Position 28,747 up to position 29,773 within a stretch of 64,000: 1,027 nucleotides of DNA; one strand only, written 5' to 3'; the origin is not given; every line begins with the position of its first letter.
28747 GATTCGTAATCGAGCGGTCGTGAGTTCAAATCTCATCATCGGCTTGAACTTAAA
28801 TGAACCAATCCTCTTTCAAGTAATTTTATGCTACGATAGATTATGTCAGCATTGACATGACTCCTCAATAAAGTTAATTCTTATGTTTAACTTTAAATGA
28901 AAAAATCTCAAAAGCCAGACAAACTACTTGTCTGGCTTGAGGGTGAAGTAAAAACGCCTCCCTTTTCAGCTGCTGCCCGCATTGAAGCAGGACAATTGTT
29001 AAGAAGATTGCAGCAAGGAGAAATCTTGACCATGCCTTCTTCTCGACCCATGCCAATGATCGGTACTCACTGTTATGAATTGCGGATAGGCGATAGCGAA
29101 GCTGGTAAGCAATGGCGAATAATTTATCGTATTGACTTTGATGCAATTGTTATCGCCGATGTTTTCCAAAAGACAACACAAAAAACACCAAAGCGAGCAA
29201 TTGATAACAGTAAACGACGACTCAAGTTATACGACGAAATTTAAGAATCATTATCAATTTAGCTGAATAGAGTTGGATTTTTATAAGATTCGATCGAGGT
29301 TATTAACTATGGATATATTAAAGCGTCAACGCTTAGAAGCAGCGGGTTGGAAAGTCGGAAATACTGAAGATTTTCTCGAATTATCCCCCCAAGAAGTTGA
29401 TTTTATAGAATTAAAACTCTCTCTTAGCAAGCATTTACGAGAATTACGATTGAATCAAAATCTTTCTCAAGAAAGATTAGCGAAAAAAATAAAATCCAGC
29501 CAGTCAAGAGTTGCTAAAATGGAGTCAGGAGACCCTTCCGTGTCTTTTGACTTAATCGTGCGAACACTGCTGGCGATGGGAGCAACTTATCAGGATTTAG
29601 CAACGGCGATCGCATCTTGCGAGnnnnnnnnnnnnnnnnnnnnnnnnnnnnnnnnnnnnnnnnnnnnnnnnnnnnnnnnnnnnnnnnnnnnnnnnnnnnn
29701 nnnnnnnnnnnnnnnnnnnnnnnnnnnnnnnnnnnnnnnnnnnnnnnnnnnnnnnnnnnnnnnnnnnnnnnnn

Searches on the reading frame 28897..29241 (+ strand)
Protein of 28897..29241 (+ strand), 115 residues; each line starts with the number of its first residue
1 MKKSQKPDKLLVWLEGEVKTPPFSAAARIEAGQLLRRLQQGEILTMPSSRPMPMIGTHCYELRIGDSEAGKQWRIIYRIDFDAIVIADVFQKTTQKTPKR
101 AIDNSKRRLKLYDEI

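Call 30: search_protein_families(library=pfam, proteins=[window:28897-29241:+], max_evalue=0.001)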
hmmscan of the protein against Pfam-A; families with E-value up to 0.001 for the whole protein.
window:28897-29241:+ (115 aa): 1 family
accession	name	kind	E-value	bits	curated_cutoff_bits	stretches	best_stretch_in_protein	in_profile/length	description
PF05973.20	Gp49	-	4.4e-13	49.5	23.9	1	23-110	6-90/90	Phage derived protein Gp49-like (DUF891)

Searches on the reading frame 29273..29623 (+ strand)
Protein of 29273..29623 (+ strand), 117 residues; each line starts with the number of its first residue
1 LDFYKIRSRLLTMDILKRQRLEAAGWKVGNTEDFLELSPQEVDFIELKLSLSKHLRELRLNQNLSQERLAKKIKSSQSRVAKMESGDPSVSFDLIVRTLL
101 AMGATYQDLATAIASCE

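Call 30: search_protein_families(library=pfam, proteins=[window:29273-29623:+], max_evalue=0.001)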
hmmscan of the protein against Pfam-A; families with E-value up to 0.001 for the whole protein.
window:29273-29623:+ (117 aa): 3 families
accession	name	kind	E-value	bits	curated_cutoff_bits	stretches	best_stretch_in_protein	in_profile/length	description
PF01381.28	HTH_3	-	3.5e-10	40.2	23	1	55-97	1-43/55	Helix-turn-helix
PF13560.12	HTH_31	-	1.7e-08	35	27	1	51-105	2-57/64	Helix-turn-helix domain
PF13744.12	HTH_37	-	7.1e-05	23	27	1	36-104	4-73/80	Helix-turn-helix domain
